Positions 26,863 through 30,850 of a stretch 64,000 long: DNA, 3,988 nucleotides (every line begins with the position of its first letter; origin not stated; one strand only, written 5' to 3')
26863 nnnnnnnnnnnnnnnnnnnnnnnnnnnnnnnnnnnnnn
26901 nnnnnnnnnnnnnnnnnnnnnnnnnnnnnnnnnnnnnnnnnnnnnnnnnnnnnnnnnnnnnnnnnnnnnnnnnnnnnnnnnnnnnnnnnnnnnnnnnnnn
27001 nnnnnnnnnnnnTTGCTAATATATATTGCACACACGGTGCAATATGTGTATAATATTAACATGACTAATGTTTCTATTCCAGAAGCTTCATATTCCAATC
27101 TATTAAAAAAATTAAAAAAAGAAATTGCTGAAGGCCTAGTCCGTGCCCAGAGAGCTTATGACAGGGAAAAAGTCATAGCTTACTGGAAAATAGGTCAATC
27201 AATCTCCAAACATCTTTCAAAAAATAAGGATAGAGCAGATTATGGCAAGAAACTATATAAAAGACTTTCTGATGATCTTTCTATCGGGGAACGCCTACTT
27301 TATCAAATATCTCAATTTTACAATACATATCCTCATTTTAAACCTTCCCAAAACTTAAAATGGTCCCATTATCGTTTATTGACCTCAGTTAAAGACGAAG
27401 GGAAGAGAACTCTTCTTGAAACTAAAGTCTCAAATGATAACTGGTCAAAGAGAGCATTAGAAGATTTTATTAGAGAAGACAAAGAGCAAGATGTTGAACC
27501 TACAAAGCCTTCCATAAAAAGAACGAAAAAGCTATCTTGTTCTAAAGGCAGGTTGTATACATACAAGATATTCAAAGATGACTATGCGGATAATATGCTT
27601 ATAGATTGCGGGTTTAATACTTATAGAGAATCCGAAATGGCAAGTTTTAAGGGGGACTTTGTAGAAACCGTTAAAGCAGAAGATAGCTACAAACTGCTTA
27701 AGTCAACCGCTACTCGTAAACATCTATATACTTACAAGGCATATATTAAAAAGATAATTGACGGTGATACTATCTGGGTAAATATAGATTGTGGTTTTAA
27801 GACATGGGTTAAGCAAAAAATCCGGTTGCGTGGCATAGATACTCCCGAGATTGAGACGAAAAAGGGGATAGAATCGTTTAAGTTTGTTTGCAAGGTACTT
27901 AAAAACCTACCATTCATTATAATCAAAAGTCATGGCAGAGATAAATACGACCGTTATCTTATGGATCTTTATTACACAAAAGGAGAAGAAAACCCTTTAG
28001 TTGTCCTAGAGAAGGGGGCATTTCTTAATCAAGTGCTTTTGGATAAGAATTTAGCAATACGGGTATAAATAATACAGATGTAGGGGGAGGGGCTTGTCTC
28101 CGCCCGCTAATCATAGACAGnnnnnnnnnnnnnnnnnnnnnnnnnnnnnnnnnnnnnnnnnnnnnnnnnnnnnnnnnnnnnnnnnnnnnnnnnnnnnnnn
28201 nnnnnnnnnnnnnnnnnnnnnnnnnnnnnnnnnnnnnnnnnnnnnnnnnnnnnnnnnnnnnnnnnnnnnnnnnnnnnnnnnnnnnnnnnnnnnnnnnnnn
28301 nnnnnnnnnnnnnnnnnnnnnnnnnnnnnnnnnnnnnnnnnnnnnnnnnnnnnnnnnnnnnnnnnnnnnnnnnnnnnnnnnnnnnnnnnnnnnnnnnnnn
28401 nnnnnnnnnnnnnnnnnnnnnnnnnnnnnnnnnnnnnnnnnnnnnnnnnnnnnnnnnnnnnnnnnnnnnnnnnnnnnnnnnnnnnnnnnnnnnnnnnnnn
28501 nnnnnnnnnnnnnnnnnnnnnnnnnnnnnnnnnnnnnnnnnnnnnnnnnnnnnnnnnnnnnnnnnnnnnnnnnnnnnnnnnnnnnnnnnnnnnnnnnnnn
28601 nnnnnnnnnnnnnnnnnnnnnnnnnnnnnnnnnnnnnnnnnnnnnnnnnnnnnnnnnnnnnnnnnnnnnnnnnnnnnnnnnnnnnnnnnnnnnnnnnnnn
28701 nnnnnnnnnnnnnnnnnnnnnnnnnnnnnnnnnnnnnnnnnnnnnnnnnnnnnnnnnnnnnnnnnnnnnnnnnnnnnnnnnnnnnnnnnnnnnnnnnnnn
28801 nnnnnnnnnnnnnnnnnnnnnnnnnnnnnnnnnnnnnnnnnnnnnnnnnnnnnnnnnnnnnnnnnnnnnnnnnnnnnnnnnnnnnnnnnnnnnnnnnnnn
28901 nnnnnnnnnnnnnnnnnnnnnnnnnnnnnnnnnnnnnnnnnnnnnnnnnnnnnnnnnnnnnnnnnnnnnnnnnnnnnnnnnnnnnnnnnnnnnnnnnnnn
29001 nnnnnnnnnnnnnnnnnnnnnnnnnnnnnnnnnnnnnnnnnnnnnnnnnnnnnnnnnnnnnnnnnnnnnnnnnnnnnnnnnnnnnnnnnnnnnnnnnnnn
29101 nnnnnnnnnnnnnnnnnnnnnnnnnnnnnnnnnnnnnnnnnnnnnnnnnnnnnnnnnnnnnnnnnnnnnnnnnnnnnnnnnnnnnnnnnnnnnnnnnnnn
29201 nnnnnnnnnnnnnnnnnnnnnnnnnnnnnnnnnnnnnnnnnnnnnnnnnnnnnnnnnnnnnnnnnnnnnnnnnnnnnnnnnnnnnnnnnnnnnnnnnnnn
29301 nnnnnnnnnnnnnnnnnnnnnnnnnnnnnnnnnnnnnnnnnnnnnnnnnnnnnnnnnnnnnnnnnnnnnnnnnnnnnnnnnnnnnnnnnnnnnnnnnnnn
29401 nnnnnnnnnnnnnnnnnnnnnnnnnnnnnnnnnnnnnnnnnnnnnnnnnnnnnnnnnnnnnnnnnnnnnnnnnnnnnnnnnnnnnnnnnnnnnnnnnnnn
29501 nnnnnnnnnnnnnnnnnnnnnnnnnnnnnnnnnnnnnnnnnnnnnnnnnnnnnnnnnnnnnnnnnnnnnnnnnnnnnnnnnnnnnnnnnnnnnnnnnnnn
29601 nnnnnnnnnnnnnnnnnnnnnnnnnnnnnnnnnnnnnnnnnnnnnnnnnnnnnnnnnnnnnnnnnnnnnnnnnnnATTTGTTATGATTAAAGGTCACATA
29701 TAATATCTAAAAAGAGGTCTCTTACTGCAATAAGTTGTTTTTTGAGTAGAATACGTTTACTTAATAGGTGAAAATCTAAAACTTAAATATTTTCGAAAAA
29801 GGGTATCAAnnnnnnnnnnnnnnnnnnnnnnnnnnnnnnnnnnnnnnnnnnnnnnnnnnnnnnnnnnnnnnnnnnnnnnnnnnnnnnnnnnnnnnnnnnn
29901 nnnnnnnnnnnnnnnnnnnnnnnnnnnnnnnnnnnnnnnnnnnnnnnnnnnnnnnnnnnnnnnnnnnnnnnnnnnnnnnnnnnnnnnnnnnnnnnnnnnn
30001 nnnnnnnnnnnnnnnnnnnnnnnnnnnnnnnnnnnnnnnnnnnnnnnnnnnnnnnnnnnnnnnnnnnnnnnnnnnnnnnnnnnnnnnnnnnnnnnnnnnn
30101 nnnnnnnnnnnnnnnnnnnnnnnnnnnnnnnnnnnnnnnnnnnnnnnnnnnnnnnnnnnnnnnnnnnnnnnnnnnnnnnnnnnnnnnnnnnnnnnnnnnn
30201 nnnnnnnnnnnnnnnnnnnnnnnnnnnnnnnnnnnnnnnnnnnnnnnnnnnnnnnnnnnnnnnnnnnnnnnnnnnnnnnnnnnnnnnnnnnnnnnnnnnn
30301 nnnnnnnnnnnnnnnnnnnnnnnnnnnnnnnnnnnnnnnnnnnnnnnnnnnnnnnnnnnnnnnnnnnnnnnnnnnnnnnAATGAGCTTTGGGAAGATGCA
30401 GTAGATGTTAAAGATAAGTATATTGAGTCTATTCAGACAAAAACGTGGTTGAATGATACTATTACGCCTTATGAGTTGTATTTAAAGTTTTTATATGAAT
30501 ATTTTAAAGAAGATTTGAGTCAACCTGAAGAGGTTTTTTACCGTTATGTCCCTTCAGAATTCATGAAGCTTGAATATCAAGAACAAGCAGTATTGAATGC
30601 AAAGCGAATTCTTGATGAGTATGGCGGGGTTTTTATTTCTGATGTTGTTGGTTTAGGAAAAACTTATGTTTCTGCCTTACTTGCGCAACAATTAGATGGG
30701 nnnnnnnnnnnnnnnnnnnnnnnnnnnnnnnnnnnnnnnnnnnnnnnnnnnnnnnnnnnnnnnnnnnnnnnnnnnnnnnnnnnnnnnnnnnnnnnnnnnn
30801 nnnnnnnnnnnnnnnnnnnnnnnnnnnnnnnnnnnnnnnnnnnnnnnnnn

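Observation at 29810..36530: Two-gene RM-like module: PLD-nuclease-SNF2 helicase fusion plus about 1170 aa PglX/MmeI-like N6-adenine methyltransferase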

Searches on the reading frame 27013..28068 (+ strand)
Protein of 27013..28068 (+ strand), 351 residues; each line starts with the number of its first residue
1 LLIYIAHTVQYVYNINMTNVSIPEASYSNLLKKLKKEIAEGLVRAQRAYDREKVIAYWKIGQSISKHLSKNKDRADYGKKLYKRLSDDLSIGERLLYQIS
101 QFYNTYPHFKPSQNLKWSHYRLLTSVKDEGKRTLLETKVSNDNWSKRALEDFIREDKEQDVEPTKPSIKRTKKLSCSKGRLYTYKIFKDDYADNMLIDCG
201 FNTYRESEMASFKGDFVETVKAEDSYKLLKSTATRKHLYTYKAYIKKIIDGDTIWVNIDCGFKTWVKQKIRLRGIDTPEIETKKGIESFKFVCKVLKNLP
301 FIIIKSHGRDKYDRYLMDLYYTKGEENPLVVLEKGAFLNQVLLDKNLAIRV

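Call 4: search_protein_families(library=pfam, proteins=[window:27013-28068:+], max_evalue=0.01)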
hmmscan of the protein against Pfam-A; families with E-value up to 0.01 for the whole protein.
window:27013-28068:+ (351 aa): 2 families
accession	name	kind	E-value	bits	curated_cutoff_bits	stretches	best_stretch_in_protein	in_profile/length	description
PF17761.7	DUF1016_N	-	5.2e-20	72.4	32.8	1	34-155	2-132/137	DUF1016 N-terminal domain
PF00565.23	SNase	-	0.00052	20.9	21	1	269-335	1-61/107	Staphylococcal nuclease homologue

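Call 5: search_protein_families(library=padloc, proteins=[window:27013-28068:+], max_evalue=0.001)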
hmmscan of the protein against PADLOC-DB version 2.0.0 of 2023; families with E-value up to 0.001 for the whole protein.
window:27013-28068:+ (351 aa): 27 families (the best 25 are shown)
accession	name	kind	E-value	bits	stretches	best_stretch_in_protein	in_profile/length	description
PDLC04807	PDC-S02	-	3.4e-27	93.6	1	17-191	4-187/351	-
PDLC04827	PDC-S02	-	1e-26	92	1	24-154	7-144/234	-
PDLC04812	PDC-S02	-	2.6e-22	77.3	1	25-151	6-139/151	-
PDLC04797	PDC-S02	-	4.3e-20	70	1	26-136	4-121/126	-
PDLC04820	PDC-S02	-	2.7e-18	64.1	1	28-152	27-161/332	-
PDLC04826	PDC-S02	-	4e-18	63.9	1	17-160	1-153/222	-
PDLC04795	PDC-S02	-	1.2e-17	62.2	1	10-192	9-195/357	-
PDLC04831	PDC-S02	-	6.3e-17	60.1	1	17-196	1-186/346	-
PDLC04810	PDC-S02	-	1.7e-15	55.1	1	18-192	2-195/355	-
PDLC04811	PDC-S02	-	2.3e-15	54.9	1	21-159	6-153/172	-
PDLC04822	PDC-S02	-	3.1e-15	54.6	1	26-193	9-178/294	-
PDLC04808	PDC-S02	-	6.9e-15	53.3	1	29-123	6-107/111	-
PDLC04800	PDC-S02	-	3.1e-13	48.2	1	17-129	1-122/129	-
PDLC04825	PDC-S02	-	4.3e-13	47.6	1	26-153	13-149/193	-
PDLC04802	PDC-S02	-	8.1e-13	46.8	1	28-136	10-127/171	-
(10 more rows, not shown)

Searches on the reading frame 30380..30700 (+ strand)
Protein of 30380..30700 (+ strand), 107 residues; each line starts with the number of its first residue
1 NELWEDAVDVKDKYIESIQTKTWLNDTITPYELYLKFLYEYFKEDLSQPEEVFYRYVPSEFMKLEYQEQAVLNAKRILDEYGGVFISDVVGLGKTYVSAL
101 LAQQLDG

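Call 75: search_protein_families(library=pfam, proteins=[window:30380-30700:+], max_evalue=10)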
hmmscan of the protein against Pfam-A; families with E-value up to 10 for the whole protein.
window:30380-30700:+ (107 aa): 2 families
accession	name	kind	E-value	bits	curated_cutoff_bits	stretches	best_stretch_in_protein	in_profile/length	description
PF20720.3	nSTAND3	-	0.018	15.2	27.2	1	68-104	4-40/155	Novel STAND NTPase 3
PF04851.21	ResIII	-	0.022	15.1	22.5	1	65-105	6-47/164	Type III restriction enzyme, res subunit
